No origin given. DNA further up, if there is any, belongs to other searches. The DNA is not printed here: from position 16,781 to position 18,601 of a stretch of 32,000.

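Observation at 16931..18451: An RNase III-family protein has a signature Asp-to-Asn change, two dsRBD-like modules and a novel N-terminal domain of about 175 aa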

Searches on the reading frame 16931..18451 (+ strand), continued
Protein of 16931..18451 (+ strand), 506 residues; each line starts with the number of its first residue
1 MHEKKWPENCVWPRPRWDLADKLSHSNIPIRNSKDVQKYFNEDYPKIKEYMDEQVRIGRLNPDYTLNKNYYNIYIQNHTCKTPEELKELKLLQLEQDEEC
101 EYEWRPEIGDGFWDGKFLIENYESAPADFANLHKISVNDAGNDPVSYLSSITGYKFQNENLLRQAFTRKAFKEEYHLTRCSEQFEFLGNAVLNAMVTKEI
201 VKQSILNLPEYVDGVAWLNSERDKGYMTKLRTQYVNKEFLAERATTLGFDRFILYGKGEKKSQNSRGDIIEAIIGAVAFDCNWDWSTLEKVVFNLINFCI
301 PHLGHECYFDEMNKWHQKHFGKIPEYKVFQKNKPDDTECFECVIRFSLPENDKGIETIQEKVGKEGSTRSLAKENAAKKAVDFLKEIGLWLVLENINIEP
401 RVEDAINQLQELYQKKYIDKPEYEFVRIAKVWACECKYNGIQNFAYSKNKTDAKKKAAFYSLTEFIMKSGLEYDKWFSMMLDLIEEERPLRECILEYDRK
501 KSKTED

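Call 23: search_protein_families(library=phrogs, proteins=[window:16931-18448:+], max_evalue=0.001)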
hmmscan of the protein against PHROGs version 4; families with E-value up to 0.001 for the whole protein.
window:16931-18448:+ (506 aa): 1 family
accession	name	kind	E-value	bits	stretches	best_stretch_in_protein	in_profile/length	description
phrog_28637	-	unknown function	2.8e-19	70.3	1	148-385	9-231/233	-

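Call 24: search_protein_families(library=padloc, proteins=[window:16931-18448:+], max_evalue=0.001)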
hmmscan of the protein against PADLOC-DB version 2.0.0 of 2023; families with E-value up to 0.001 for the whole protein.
window:16931-18448:+ (506 aa): 0 families

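Call 25: fold_search(model_id=the predicted structure, library=pdb)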
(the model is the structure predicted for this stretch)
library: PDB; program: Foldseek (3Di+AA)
matches with E <= 10: 430; with E <= 0.001: 61
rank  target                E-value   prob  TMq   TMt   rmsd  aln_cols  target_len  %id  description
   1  7vg2_A                5.1e-10  1.00  0.23  0.14  21.7       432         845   16  Cryo-EM structure of Arabidopsis DCL3 in complex with a 40-bp RNA (released 2021-10-27)
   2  1yz9_B                6.1e-10  1.00  0.25  0.55  14.3       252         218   21  Crystal structure of RNase III mutant E110Q from Aquifex aeolicus complexed with double stranded RNA at 2.1-Angstrom R (released 2005-11-22)
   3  1rc7_A                6.7e-10  1.00  0.25  0.55  15.6       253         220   21  Crystal structure of RNase III Mutant E110K from Aquifex Aeolicus complexed with ds-RNA at 2.15 Angstrom Resolution (released 2004-03-30)
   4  2ez6_A                8.0e-10  1.00  0.25  0.55  17.5       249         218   22  Crystal structure of Aquifex aeolicus RNase III (D44N) complexed with product of double-stranded RNA processing (released 2006-02-07)
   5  1yz9_A                1.0e-09  1.00  0.24  0.54  14.3       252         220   21  Crystal structure of RNase III mutant E110Q from Aquifex aeolicus complexed with double stranded RNA at 2.1-Angstrom R (released 2005-11-22)
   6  1yyw_A                1.1e-09  1.00  0.26  0.56  15.6       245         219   22  Crystal structure of RNase III from Aquifex aeolicus complexed with double stranded RNA at 2.8-Angstrom Resolution (released 2005-11-22)
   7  2nug_A                1.2e-09  1.00  0.24  0.55  16.3       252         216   21  Crystal structure of RNase III from Aquifex aeolicus complexed with ds-RNA at 1.7-Angstrom Resolution (released 2007-11-20)
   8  2nug_B                1.2e-09  1.00  0.25  0.55  16.4       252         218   21  Crystal structure of RNase III from Aquifex aeolicus complexed with ds-RNA at 1.7-Angstrom Resolution (released 2007-11-20)
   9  1yyk_A                1.4e-09  1.00  0.25  0.55  15.1       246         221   22  Crystal structure of RNase III from Aquifex Aeolicus complexed with double-stranded RNA at 2.5-angstrom resolution (released 2005-11-22)
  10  2nue_A                2.0e-09  1.00  0.25  0.55  16.5       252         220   22  Crystal structure of RNase III from Aquifex aeolicus complexed with ds-RNA at 2.9-Angstrom Resolution (released 2007-11-20)
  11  7vg3_A                2.2e-09  1.00  0.25  0.15  20.4       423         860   16  Cryo-EM structure of Arabidopsis DCL3 in complex with a 30-bp RNA (released 2021-10-27)
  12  2nue_B                2.7e-09  1.00  0.25  0.54  16.2       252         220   22  Crystal structure of RNase III from Aquifex aeolicus complexed with ds-RNA at 2.9-Angstrom Resolution (released 2007-11-20)
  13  1yyw_C                3.1e-09  1.00  0.25  0.56  15.7       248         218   21  Crystal structure of RNase III from Aquifex aeolicus complexed with double stranded RNA at 2.8-Angstrom Resolution (released 2005-11-22)
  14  1yyo_B                3.1e-09  1.00  0.24  0.54  15.9       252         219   21  Crystal structure of RNase III mutant E110K from Aquifex aeolicus complexed with double-stranded RNA at 2.9-Angstrom R (released 2005-11-22)
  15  7r97_A                6.8e-09  1.00  0.25  0.54  15.7       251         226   22  Crystal structure of postcleavge complex of Escherichia coli RNase III (released 2022-07-20)
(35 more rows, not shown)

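Call 31: find_encoding_contigs(protein=P0022, flank=10000, max_places=2)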
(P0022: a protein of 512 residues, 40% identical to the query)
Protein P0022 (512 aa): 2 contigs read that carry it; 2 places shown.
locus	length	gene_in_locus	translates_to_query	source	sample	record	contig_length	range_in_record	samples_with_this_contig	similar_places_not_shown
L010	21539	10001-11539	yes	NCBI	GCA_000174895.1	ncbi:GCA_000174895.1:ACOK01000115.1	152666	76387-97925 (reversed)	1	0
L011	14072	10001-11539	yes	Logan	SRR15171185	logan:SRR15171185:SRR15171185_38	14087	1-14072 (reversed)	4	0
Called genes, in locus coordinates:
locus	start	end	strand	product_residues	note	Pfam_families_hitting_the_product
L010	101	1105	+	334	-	-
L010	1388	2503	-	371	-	PF04055:Radical_SAM, PF13353:Fer4_12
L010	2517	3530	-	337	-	PF00294:PfkB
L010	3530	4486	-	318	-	PF13632:Glyco_trans_2_3 (weak)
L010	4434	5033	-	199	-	-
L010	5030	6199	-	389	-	PF04055:Radical_SAM (weak)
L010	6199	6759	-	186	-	PF01712:dNK (faint), PF02223:Thymidylate_kin (faint), PF13238:AAA_18 (weak)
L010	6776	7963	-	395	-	PF01171:ATP_bind_3, PF03054:tRNA_Me_trans, PF06508:QueC (weak)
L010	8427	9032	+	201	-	PF01734:Patatin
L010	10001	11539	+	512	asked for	PF14622:Ribonucleas_3_3, PF00636:Ribonuclease_3, PF00035:dsrm (faint)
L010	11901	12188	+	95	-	-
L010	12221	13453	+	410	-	PF04970:LRAT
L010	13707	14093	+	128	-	PF00239:Resolvase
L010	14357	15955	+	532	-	PF13306:LRR_5, PF13855:LRR_8 (faint), PF13306:LRR_5 (weak)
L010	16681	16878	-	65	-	-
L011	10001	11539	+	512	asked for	PF14622:Ribonucleas_3_3, PF00636:Ribonuclease_3, PF00035:dsrm (faint)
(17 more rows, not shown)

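Call 32: find_encoding_contigs(protein=P0072, flank=10000, max_places=2)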
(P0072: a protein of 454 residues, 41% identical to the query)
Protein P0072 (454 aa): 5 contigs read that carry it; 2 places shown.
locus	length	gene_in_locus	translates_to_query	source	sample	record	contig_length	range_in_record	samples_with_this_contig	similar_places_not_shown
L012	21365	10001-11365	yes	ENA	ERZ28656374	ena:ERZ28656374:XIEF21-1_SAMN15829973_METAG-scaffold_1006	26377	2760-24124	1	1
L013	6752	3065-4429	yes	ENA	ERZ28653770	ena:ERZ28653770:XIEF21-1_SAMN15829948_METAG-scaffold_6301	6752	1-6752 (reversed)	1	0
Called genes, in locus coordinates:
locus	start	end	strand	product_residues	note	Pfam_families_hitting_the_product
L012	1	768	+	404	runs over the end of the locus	PF05343:Peptidase_M42 (faint), PF01546:Peptidase_M20, PF07687:M20_dimer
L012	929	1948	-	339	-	PF01070:FMN_dh (weak), PF05690:ThiG (faint), PF00478:IMPDH (faint), PF01070:FMN_dh, PF01645:Glu_synthase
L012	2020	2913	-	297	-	PF13353:Fer4_12 (weak), PF04055:Radical_SAM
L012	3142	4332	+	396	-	PF00162:PGK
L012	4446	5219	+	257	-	PF00121:TIM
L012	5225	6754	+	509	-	PF01676:Metalloenzyme, PF06415:iPGM_N, PF01663:Phosphodiest (weak)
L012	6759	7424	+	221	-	PF01712:dNK (weak), PF02223:Thymidylate_kin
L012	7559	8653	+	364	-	PF13393:tRNA-synt_His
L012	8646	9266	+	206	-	PF01634:HisG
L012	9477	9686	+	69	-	-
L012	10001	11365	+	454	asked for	PF14622:Ribonucleas_3_3, PF00636:Ribonuclease_3, PF00035:dsrm (faint)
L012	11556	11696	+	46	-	-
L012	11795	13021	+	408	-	PF13173:AAA_14, PF13635:DUF4143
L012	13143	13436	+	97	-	PF02604:PhdYeFM_antitox (weak)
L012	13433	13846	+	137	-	PF13470:PIN_3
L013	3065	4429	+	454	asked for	PF14622:Ribonucleas_3_3, PF00636:Ribonuclease_3, PF00035:dsrm (faint)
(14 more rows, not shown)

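Call 35: search_dna_similar(query=window:16931-18448:+, collection=plasmids, mode=protein, max_rows=25)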
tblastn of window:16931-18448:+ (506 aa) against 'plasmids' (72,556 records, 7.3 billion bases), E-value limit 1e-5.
Records with a match: 25; places in all: 25; records where one place covers at least 80% of the query: 0.
Best place of each record, by identity: <60% 25.
By first word of the organism name: Acinetobacter 4; Escherichia 4; Ralstonia 3; Bacillus 2; Listeria 2; Piscirickettsia 2; Neisseria 2; Staphylococcus 1; Candidatus 1; Limosilactobacillus 1; and 3 more.
By predicted mobility (MOB-suite, as given by PLSDB): non-mobilizable 21; mobilizable 3; conjugative 1.
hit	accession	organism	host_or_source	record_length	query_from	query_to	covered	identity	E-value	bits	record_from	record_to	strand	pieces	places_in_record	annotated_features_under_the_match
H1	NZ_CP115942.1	Ralstonia syzygii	Musa sp.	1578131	114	382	53%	26.2%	9e-11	72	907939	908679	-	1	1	none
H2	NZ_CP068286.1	Ralstonia syzygii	Musa balbisiana cultivar Kepok,banana ...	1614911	114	382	53%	26.2%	9e-11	72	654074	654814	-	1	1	record has no annotation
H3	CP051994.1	Staphylococcus aureus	Homo sapiens,respiratory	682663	153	387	46%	29.3%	8e-11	72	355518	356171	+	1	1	ribonuclease III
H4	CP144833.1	Candidatus Stammera capleta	insect metagenome,tissue sample,midgut ...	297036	144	389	49%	27.5%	6e-12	76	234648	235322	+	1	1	record has no annotation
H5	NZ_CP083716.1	Bacillus velezensis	cell culture,Meju, fermented soybean ...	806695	156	381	45%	28.4%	4e-7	61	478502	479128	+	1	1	rncS: ribonuclease III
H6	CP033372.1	Limosilactobacillus fermentum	Cow,cell culture,Fresh milk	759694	147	385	47%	26.1%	7e-6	57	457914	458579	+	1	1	ribonuclease 3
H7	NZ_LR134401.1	Listeria monocytogenes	Homo sapiens,Vein blood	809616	148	384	47%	26.0%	2e-10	71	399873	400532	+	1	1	rnc: ribonuclease III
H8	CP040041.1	Acinetobacter baumannii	Homo sapiens,blood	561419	142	386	48%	25.1%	5e-10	70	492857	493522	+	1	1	ribonuclease III | DUF4845 domain-containing protein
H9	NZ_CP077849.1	Acinetobacter baumannii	Homo sapiens,Rectal swab_P28_BU14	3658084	142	386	48%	25.1%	5e-10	70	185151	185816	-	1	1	none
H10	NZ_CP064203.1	Acinetobacter baumannii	Homo sapiens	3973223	142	386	48%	25.1%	5e-10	70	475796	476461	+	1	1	none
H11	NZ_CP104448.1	Acinetobacter baumannii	Homo sapiens,sputum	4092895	142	386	48%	25.1%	5e-10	70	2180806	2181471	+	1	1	none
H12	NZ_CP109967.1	Catenovulum adriaticum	algae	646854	143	384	48%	25.3%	2e-12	78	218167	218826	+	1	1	rnc: ribonuclease III | lepB: signal peptidase I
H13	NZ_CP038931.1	Piscirickettsia salmonis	Salmo salar,cell culture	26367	144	388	48%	24.8%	5e-8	64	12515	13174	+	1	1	rnc: ribonuclease III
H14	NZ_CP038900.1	Piscirickettsia salmonis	Salmo salar,cell culture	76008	144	388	48%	24.8%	5e-8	64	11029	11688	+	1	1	rnc: ribonuclease III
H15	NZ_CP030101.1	Listeria monocytogenes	Environment,water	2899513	148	384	47%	25.6%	7e-10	69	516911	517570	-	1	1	none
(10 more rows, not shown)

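Call 36: search_dna_similar(query=window:16931-18448:+, collection=phages, mode=protein, max_rows=25)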
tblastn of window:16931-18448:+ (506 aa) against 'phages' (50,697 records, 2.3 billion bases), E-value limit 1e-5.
Records with a match: 11; places in all: 11; records where one place covers at least 80% of the query: 0.
Best place of each record, by identity: <60% 11.
By first word of the organism name: Listeria 4; Enterococcus 2; Acinetobacter 2; Bacteriophage 2; Staphylococcus 1.
By host as written in the record: - 5; Listeria monocytogenes 4; Staphylococcus aureus 1; Enterococcus faecalis 1.
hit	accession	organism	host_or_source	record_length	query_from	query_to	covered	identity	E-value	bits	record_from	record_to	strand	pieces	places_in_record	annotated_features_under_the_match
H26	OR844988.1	Staphylococcus phage SA 1306 Kay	Staphylococcus aureus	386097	153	387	46%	29.3%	3e-11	72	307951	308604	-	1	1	record has no annotation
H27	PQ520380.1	Enterococcus phage IME_EF3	-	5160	142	381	47%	27.1%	5e-10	68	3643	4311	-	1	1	record has no annotation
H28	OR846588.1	Enterococcus phage Efs 1-1-1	Enterococcus faecalis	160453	142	381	47%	27.1%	6e-10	68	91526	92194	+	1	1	record has no annotation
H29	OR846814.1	Listeria phage LM 4-11-1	Listeria monocytogenes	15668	148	384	47%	26.0%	7e-11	71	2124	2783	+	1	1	record has no annotation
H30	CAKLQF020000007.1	Acinetobacter phage MD-2021a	not known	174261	142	386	48%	25.1%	1e-10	70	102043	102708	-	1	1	rnc: ribonuclease III | Uncharacterised protein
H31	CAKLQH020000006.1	Acinetobacter phage MD-2021a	not known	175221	142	386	48%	25.1%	1e-10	70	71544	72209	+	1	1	rnc: ribonuclease III | Uncharacterised protein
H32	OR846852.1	Listeria phage LM 4-11-1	Listeria monocytogenes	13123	148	384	47%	25.6%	2e-10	69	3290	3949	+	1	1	record has no annotation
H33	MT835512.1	Bacteriophage sp.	human fecal samples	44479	151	347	39%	26.6%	2e-8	63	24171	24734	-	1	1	record has no annotation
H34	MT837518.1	Bacteriophage sp.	human fecal samples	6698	147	347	40%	25.7%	3e-11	72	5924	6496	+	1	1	record has no annotation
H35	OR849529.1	Listeria phage LM 4-14-1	Listeria monocytogenes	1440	156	293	27%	34.0%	6e-10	67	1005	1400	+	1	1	record has no annotation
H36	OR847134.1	Listeria phage LM 4-11-1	Listeria monocytogenes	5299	156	293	27%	34.0%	1e-9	67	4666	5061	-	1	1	record has no annotation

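Call 37: find_related_loci(query=A1, collection=genome_contigs, flank=6000)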
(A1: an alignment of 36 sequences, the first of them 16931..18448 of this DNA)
Query A1 (506 aa) in genome_contigs; peptide patterns used: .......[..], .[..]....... (x = any residue, [..] = any of these).
195 stretches matched a pattern; 90 encode a relative of the query (tblastn E <= 1e-3); the best 80 are kept; 80 distinct loci.
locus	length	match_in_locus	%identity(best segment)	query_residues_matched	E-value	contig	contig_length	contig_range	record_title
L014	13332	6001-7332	43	1-471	2e-105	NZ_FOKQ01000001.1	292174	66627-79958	Ruminococcus albus strain AR67, whole genome shotgun sequence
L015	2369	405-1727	43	1-471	3e-109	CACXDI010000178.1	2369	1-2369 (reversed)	MAG: uncultured Ruminococcus sp. isolate RUG11149 genome assembly, contig: RUG11149_asm_178, whole genome shotgun sequen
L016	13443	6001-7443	40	4-476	2e-101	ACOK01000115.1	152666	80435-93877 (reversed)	Ruminococcus flavefaciens FD-1 Contig122, whole genome shotgun sequence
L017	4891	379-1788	39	6-484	1e-100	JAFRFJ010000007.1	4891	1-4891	MAG: Eubacterium sp. isolate RGIG2419 Goat_Ileum-6__c47029, whole genome shotgun sequence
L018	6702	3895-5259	40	4-484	3e-100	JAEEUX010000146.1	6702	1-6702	MAG: Oscillospiraceae bacterium isolate Tb.RUG.439 NODE_54754_length_6702_cov_1.046540, whole genome shotgun sequence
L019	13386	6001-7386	40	4-471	2e-99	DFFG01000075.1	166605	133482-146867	MAG TPA_asm: Eubacterium sp. UBA3782 UBA3782_contig_2704, whole genome shotgun sequence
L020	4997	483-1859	40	1-476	9e-100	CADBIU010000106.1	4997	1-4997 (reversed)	MAG: uncultured Lachnospiraceae bacterium isolate RUG14002 genome assembly, contig: RUG14002_asm_106, whole genome shotg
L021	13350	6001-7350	39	5-476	2e-99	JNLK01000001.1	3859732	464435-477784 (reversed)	Lachnospiraceae bacterium AC2029 BO12DRAFT_scf7180000000002_quiver.1_C, whole genome shotgun sequence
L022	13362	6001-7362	38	1-471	2e-98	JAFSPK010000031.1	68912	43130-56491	MAG: Acidaminococcaceae bacterium isolate RGIG3353 Goat_Reticulum-6__c83183, whole genome shotgun sequence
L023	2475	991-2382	39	4-476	1e-101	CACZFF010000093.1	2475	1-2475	MAG: uncultured Lachnospiraceae bacterium isolate RUG12566 genome assembly, contig: RUG12566_asm_93, whole genome shotgu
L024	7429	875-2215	40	3-476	2e-97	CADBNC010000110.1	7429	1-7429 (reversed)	MAG: Ruminococcaceae bacterium isolate RUG14113 genome assembly, contig: RUG14113_asm_110, whole genome shotgun sequence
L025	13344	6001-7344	40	4-476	5e-96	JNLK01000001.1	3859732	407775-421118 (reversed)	Lachnospiraceae bacterium AC2029 BO12DRAFT_scf7180000000002_quiver.1_C, whole genome shotgun sequence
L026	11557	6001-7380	38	4-486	1e-94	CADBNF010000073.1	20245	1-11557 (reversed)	MAG: uncultured Lachnospiraceae bacterium isolate RUG14126 genome assembly, contig: RUG14126_asm_73, whole genome shotgu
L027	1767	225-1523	38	2-480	3e-100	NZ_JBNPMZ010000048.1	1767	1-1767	Sporofaciens sp. SGI.106 HD225_47, whole genome shotgun sequence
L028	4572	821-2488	41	4-484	1e-94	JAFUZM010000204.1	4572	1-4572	MAG: Clostridia bacterium isolate RGIG4967 Roe_deer_Rumen-4__c129884, whole genome shotgun sequence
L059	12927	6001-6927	34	154-466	9e-39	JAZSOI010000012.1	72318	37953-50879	MAG: Christensenellaceae bacterium isolate T1900044549_TS20190015.MAGScoT_cleanbin_000030 SGB_190_k141_708419, whole gen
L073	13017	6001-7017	30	145-471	2e-35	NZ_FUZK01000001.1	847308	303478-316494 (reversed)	Acholeplasma oculi strain ATCC 27350, whole genome shotgun sequence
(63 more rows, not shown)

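Call 47: search_protein_families(library=pfam, proteins=[L073:3610-4905:+, L073:7020-7388:+, L073:3375-3647:+, L059:3238-4290:+, L059:4794-5540:+, L059:7171-8844:-, L059:8859-10007:-, L059:5959-6942:+, L073:5911-7023:+], max_evalue=0.01)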
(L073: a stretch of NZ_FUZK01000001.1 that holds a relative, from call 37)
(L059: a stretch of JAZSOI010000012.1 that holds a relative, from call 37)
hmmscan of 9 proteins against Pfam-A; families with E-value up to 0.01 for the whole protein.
L073:3610-4905:+ (431 aa): 0 families

L073:7020-7388:+ (122 aa): 2 families
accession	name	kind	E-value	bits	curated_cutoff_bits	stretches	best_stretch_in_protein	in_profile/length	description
PF01934.22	HepT-like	-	0.00076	19.6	23.5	1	47-85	59-96/120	Ribonuclease HepT-like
PF12455.13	Dynactin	-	0.0097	15.6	25.6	0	45-98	169-225/286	Dynein associated protein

L073:3375-3647:+ (90 aa): 1 family
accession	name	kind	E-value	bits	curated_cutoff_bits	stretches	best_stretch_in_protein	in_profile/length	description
PF01844.29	HNH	-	2.1e-05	25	21.4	1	27-73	1-46/47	HNH endonuclease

L059:3238-4290:+ (350 aa): 1 family
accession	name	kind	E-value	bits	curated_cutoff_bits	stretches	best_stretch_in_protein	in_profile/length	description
PF11185.13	DUF2971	-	7e-13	50.2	22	1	183-288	1-89/89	Protein of unknown function (DUF2971)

L059:4794-5540:+ (248 aa): 0 families

L059:7171-8844:- (557 aa): 1 family
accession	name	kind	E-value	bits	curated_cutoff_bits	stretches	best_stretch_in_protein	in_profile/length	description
PF25762.1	HAUS1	-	0.0064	16.8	40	0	231-389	40-197/236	HAUS augmin-like complex subunit 1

L059:8859-10007:- (382 aa): 2 families
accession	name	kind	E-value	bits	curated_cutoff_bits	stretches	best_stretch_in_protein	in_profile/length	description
PF14130.12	Cap4_nuclease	-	4e-15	57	26.2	1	45-249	2-199/200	Cap4, dsDNA endonuclease domain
PF00607.25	Gag_p24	-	4e-05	24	24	1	260-316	12-68/128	gag protein p24 N-terminal domain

L059:5959-6942:+ (327 aa): 5 families
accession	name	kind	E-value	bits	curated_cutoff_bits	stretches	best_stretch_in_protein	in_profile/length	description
PF14622.11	Ribonucleas_3_3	-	1.3e-17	64.6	35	1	20-141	2-110/128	Ribonuclease-III-like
PF00035.32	dsrm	-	2.2e-17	63.8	23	2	256-321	1-65/66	Double-stranded RNA binding motif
PF00636.31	Ribonuclease_3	-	1.8e-13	51.6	27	1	43-142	1-101/102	Ribonuclease III domain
PF22935.1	RM44_endonuclase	-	0.0021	18.6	27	0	5-40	5-40/139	Large ribosomal subunit protein mL44, endonuclease domain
PF24995.1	DSRM_2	-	0.0028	18.5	27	0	202-236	44-78/79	dsRNA binding domain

L073:5911-7023:+ (370 aa): 4 families
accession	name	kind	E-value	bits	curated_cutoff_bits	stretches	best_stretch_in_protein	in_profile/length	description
PF14622.11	Ribonucleas_3_3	-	2.1e-18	67.1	35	1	44-169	1-114/128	Ribonuclease-III-like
PF00636.31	Ribonuclease_3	-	2.6e-12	47.8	27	1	68-166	1-101/102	Ribonuclease III domain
PF00035.32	dsrm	-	7.4e-11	42.9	23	1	298-363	1-65/66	Double-stranded RNA binding motif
PF22919.1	ATP-synt_VA_C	-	0.0026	18.2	24.7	1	267-329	13-78/101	C-terminal domain of V and A type ATP synthase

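Call 67: find_encoding_contigs(protein=P0001, flank=3000, max_places=2)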
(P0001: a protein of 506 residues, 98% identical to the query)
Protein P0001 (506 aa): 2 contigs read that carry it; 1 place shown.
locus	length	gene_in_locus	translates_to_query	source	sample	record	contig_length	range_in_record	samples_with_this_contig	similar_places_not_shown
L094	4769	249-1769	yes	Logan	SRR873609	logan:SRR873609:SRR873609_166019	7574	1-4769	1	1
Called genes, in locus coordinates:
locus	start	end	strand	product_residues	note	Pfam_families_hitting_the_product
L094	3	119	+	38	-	?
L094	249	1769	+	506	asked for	PF14622:Ribonucleas_3_3, PF00636:Ribonuclease_3, PF00035:dsrm (faint)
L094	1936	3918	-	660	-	PF01751:Toprim, PF01131:Topoisom_bac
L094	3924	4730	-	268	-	PF00481:PP2C (faint)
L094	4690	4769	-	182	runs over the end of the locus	-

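Call 76: find_related_loci(query=A1, collection=viral_contigs, flank=8000)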
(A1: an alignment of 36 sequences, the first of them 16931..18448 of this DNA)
Query A1 (506 aa) in viral_contigs; peptide patterns used: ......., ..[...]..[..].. (x = any residue, [..] = any of these).
246 stretches matched a pattern, but none encodes a relative of the query by tblastn (E <= 1e-3).

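Call 89: find_encoding_contigs(protein=P0101, flank=8000, max_places=1)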
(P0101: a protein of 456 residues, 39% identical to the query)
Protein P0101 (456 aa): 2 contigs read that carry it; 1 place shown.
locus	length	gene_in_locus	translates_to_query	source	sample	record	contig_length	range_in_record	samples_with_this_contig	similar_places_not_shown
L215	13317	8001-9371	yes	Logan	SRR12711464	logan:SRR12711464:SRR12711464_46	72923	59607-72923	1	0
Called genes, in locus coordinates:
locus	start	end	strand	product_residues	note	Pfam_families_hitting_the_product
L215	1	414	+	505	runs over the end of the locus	-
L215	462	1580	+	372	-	PF02350:Epimerase_2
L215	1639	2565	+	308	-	PF04991:LicD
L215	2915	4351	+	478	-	PF02133:Transp_cyt_pur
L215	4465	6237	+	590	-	PF00483:NTP_transferase, PF12804:NTP_transf_3, PF01633:Choline_kinase, PF01636:APH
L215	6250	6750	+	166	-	-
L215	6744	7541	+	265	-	PF02811:PHP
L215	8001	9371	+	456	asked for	PF14622:Ribonucleas_3_3, PF00636:Ribonuclease_3, PF00035:dsrm (weak)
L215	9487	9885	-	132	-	PF01850:PIN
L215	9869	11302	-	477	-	PF01637:ATPase_2, PF13173:AAA_14 (weak)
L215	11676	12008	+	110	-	PF01880:Desulfoferrodox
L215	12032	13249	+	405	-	PF01757:Acyl_transf_3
